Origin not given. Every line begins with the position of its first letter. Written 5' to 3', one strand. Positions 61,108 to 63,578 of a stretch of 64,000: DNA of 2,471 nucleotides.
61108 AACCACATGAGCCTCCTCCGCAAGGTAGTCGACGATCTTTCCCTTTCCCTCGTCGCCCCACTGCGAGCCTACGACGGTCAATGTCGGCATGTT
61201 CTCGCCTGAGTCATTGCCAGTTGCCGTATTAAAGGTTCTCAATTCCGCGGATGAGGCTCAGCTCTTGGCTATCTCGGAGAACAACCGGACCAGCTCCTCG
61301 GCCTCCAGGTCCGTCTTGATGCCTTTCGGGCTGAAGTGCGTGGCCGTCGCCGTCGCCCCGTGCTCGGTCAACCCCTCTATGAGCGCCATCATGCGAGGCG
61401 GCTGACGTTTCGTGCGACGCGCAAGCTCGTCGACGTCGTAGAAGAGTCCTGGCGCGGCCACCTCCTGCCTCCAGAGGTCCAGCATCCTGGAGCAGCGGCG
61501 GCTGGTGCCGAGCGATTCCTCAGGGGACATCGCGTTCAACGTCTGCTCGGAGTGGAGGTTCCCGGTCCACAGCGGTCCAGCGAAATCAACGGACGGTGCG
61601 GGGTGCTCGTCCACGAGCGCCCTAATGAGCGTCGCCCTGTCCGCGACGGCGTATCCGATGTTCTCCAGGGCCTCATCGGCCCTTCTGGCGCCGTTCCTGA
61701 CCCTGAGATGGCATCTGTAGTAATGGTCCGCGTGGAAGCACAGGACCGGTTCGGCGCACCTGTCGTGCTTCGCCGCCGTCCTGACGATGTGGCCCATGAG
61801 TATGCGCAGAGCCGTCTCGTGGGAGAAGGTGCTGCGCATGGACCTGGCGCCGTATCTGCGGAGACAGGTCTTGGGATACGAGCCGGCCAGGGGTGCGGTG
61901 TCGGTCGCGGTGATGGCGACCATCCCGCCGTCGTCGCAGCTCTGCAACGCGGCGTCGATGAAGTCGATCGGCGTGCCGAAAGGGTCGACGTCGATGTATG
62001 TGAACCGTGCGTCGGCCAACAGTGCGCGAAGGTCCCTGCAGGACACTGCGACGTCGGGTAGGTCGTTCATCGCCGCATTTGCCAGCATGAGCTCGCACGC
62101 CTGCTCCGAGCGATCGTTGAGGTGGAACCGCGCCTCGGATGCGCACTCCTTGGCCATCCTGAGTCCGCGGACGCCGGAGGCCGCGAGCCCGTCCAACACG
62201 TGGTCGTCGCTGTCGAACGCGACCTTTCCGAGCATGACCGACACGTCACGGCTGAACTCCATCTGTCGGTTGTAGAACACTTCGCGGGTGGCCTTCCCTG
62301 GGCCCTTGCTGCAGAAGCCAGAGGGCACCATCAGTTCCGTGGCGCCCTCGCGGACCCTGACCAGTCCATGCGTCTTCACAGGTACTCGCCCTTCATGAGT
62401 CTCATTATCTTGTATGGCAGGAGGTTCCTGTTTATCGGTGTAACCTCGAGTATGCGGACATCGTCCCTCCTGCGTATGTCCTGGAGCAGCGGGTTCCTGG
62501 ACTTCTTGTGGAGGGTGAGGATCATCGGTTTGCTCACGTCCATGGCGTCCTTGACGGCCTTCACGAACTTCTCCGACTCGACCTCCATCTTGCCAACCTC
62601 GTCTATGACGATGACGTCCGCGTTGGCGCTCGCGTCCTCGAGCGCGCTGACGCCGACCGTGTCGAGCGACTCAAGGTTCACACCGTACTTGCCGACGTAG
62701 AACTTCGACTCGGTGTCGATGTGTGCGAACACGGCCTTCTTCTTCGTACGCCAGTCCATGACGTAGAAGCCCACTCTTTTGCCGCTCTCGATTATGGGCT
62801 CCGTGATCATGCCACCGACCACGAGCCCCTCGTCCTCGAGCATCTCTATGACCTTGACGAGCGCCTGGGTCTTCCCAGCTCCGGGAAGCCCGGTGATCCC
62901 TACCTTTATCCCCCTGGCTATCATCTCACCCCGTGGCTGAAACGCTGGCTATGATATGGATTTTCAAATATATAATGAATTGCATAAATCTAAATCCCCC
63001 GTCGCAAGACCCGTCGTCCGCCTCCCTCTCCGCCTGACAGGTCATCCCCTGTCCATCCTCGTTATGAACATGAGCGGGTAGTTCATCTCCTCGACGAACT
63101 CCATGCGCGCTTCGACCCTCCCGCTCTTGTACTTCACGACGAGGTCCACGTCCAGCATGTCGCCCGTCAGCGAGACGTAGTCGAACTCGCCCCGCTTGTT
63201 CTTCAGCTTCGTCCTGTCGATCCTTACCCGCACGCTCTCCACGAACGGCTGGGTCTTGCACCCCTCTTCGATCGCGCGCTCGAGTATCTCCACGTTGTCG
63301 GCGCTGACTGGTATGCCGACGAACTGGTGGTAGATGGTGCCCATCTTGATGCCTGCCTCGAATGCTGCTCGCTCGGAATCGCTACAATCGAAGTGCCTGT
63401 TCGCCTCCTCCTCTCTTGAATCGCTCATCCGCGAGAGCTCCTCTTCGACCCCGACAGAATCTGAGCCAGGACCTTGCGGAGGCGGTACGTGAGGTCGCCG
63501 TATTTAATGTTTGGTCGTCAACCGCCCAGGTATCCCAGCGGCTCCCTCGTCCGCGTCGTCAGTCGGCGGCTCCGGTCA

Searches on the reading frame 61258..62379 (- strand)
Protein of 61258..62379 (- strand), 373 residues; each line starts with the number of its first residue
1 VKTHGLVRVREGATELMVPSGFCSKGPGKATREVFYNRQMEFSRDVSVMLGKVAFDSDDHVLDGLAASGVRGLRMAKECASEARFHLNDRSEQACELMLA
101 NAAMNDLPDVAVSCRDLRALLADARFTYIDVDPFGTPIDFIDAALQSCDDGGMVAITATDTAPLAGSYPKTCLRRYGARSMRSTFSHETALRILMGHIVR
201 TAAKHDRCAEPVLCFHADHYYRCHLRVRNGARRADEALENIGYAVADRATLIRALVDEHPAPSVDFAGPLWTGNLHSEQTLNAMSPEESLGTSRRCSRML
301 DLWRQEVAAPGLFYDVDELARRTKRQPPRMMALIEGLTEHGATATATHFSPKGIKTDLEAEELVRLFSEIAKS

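Call 51: search_protein_families(library=pfam, proteins=[window:61258-62379:-], max_evalue=0.00001)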
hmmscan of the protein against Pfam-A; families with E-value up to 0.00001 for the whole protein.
window:61258-62379:- (373 aa): 1 family
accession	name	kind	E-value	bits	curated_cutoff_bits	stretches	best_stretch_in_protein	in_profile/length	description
PF02005.22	TRM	-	1.3e-89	301.5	27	1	31-365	17-373/376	N2,N2-dimethylguanosine tRNA methyltransferase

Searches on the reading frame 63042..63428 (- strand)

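Call 51: search_protein_families(library=pfam, proteins=[window:63042-63428:-], max_evalue=0.00001)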
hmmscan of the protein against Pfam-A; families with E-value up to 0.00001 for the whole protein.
window:63042-63428:- (128 aa): 1 family
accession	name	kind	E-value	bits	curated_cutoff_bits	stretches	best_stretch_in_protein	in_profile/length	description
PF04038.17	DHNA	-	7.2e-44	149.2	25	1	16-122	1-107/108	Dihydroneopterin aldolase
